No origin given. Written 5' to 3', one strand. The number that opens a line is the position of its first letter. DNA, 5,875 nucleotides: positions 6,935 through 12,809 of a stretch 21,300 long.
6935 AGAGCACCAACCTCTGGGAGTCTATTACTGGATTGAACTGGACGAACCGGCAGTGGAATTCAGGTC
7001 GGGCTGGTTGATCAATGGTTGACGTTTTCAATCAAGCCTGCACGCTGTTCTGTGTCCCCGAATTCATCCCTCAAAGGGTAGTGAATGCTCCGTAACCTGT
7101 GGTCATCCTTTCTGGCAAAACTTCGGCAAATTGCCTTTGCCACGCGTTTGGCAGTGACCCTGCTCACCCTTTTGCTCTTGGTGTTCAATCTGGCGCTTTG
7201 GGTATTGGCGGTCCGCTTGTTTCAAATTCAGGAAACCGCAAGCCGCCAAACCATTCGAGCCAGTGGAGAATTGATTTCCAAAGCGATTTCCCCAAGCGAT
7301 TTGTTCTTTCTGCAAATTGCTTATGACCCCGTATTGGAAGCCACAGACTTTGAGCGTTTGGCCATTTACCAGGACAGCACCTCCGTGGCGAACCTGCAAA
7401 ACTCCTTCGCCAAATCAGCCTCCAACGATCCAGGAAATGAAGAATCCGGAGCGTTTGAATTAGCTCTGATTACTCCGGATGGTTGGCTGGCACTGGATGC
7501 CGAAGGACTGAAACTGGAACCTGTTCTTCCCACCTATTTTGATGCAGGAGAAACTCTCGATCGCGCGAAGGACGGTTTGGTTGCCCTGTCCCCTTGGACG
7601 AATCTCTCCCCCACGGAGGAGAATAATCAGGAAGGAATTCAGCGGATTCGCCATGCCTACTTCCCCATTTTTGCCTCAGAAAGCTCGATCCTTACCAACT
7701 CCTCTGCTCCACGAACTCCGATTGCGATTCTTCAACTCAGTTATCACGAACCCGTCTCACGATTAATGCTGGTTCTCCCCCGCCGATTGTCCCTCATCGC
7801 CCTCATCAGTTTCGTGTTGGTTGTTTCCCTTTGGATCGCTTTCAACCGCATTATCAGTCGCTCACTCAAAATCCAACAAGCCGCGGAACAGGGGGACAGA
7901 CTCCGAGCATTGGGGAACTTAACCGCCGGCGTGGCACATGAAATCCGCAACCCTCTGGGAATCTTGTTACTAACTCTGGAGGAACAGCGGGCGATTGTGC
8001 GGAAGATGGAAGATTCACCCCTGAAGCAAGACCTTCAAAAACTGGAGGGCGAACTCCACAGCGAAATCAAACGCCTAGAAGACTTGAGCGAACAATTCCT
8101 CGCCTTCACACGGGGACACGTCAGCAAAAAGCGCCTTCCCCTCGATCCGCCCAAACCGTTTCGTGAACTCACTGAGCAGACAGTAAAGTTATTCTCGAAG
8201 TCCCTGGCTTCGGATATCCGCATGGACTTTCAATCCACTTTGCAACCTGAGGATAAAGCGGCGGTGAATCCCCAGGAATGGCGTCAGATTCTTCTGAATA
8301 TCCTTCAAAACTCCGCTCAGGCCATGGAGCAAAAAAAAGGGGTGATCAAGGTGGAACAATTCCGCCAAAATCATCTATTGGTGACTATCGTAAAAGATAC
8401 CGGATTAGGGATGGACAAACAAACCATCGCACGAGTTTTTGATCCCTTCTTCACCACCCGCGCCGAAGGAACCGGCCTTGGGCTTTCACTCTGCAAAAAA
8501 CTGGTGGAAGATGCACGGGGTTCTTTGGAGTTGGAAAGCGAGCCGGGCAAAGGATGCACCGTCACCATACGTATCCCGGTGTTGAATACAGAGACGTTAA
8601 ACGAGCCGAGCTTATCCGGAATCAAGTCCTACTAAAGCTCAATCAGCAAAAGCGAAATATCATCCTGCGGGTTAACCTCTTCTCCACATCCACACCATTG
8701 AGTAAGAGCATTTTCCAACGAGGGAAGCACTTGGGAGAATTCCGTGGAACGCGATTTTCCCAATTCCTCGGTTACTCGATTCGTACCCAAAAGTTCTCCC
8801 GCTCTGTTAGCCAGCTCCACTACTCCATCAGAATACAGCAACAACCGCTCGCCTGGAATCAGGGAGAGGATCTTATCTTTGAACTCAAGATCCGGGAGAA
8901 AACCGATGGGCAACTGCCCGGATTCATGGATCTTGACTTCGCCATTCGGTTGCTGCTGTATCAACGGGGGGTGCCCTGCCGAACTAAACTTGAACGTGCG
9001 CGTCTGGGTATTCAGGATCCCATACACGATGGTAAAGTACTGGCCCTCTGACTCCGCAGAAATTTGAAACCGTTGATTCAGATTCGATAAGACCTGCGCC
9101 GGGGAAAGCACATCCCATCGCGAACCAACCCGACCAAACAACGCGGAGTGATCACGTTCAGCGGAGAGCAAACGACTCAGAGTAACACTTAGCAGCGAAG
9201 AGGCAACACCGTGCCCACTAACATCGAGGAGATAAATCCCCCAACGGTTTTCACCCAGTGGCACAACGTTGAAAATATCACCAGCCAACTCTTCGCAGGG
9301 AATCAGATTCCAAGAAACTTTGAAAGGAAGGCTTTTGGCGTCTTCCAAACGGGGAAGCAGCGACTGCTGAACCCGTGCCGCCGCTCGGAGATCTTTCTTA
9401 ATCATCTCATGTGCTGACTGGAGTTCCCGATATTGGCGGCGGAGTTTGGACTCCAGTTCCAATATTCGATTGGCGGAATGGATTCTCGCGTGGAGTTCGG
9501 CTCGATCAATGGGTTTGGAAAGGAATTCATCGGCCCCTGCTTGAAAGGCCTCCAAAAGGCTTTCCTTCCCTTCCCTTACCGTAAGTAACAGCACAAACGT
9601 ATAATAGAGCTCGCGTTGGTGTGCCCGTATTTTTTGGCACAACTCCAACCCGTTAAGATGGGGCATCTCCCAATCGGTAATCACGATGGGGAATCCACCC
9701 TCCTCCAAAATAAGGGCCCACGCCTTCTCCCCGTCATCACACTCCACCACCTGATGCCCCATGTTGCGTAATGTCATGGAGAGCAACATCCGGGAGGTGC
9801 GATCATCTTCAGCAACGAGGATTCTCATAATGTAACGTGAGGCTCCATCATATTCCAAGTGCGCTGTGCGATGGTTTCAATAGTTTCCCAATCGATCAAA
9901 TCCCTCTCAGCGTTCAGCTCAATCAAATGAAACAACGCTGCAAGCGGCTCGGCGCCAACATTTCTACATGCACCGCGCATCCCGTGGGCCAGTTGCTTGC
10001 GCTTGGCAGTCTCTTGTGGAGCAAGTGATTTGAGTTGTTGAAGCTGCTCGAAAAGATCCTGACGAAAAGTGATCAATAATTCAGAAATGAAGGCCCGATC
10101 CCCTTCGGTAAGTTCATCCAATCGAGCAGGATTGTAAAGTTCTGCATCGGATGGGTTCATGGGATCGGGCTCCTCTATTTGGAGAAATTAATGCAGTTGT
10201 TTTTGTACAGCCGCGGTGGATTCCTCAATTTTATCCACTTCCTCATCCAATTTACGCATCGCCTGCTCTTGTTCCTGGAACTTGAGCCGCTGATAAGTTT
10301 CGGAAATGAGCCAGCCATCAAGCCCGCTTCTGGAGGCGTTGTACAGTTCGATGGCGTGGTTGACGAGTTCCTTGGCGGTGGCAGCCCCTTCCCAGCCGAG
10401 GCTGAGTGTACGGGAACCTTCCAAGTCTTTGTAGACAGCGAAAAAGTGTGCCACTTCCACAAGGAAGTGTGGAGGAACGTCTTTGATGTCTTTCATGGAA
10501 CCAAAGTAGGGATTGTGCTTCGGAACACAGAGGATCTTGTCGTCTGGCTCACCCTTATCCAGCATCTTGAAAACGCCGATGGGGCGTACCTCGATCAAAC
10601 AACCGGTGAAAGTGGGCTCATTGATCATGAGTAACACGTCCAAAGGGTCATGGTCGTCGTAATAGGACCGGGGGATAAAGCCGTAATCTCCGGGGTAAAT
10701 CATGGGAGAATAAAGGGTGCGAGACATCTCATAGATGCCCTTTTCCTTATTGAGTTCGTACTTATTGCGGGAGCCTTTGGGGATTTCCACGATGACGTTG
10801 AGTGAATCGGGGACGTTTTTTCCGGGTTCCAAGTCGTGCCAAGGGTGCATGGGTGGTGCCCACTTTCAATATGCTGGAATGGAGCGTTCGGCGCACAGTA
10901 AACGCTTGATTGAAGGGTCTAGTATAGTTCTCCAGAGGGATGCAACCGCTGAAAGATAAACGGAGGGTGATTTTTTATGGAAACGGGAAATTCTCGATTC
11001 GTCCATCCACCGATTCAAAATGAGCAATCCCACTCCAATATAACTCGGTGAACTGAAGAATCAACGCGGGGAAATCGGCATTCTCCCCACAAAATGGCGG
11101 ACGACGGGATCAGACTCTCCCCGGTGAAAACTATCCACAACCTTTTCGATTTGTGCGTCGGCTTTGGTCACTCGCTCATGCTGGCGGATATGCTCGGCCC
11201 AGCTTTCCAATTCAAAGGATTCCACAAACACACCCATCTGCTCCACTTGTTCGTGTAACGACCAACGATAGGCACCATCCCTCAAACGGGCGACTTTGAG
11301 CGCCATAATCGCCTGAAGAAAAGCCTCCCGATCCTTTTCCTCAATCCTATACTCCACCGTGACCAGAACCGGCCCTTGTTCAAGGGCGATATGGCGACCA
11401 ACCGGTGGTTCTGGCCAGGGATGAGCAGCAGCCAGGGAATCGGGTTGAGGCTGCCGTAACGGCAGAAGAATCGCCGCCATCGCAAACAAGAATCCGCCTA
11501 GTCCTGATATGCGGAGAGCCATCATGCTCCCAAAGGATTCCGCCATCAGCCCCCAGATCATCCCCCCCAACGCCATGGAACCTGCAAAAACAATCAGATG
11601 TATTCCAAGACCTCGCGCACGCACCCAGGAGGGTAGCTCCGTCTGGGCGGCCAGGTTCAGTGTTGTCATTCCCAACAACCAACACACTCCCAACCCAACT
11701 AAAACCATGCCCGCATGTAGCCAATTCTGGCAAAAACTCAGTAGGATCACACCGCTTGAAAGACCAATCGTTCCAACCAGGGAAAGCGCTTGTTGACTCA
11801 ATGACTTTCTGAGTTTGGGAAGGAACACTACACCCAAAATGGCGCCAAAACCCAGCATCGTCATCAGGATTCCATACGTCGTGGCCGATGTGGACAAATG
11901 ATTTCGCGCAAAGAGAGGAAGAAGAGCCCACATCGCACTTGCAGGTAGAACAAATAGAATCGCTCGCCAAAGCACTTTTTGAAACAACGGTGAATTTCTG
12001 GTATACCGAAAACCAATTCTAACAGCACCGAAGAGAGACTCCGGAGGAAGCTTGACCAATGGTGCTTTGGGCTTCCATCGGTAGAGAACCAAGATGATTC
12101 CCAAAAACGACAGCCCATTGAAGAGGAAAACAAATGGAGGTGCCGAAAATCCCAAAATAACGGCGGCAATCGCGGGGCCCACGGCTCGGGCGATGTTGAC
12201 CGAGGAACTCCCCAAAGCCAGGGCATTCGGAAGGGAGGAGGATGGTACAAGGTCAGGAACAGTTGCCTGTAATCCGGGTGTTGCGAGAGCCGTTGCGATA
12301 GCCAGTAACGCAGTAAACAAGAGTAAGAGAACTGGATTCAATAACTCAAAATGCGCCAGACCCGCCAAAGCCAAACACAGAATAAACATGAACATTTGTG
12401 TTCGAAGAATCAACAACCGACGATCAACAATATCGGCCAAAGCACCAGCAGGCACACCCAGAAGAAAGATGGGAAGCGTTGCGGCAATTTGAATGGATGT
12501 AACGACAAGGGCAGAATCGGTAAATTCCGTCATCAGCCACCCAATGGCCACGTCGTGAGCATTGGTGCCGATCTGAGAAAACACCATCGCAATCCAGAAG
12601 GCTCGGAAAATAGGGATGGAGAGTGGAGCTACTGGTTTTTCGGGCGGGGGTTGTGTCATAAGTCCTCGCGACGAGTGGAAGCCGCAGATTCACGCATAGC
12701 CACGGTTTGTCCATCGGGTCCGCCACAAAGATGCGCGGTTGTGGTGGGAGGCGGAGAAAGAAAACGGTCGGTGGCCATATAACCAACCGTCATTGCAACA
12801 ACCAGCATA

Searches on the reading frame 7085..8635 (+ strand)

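Call 7: search_protein_families(library=pfam, proteins=[window:7085-8635:+], max_evalue=0.01)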
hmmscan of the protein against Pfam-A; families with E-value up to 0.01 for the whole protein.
window:7085-8635:+ (516 aa): 3 families
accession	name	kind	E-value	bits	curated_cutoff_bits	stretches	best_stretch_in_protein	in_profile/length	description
PF02518.31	HATPase_c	-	1.5e-23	83.8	26.4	1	397-499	4-109/111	Histidine kinase-, DNA gyrase B-, and HSP90-like ATPase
PF00512.31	HisKA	-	1.9e-08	34.7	26.9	1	276-343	2-62/66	His Kinase A (phospho-acceptor) domain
PF14501.12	HATPase_c_5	-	0.0021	18.4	22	1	400-487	7-92/102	GHKL domain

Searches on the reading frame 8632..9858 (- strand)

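Call 7: search_protein_families(library=pfam, proteins=[window:8632-9858:-], max_evalue=0.01)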
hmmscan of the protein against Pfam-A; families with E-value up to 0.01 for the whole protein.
window:8632-9858:- (408 aa): 2 families
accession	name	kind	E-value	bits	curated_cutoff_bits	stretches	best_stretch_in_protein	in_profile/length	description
PF07228.17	SpoIIE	-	1.7e-39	136.2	25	1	203-407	2-190/192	Stage II sporulation protein E (SpoIIE)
PF00072.30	Response_reg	-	4.3e-25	88.5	30.2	1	13-126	1-110/111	Response regulator receiver domain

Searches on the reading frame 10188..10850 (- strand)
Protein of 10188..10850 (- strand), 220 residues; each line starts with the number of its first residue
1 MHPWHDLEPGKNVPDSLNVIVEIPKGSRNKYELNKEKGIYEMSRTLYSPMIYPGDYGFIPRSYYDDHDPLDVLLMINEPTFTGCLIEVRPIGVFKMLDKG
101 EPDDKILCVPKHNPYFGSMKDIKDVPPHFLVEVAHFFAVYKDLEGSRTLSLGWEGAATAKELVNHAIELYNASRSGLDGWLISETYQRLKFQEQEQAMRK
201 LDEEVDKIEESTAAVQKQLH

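Call 7: search_protein_families(library=pfam, proteins=[window:10188-10850:-], max_evalue=0.01)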
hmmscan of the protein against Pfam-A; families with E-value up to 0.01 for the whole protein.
window:10188-10850:- (220 aa): 1 family
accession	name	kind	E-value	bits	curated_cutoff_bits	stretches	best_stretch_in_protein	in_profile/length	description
PF00719.24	Pyrophosphatase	-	1.5e-54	184.4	23.5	1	19-170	1-152/153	Inorganic pyrophosphatase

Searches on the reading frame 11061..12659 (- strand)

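Call 7: search_protein_families(library=pfam, proteins=[window:11061-12659:-], max_evalue=0.01)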
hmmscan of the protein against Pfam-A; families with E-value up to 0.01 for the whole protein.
window:11061-12659:- (532 aa): 2 families
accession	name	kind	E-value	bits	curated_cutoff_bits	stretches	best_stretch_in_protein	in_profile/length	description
PF05977.19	MFS_3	-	4.3e-161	537.4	27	1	9-524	3-518/524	Transmembrane secretion effector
PF07690.21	MFS_1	-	9.5e-27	94.3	33.4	1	22-352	2-333/347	Major Facilitator Superfamily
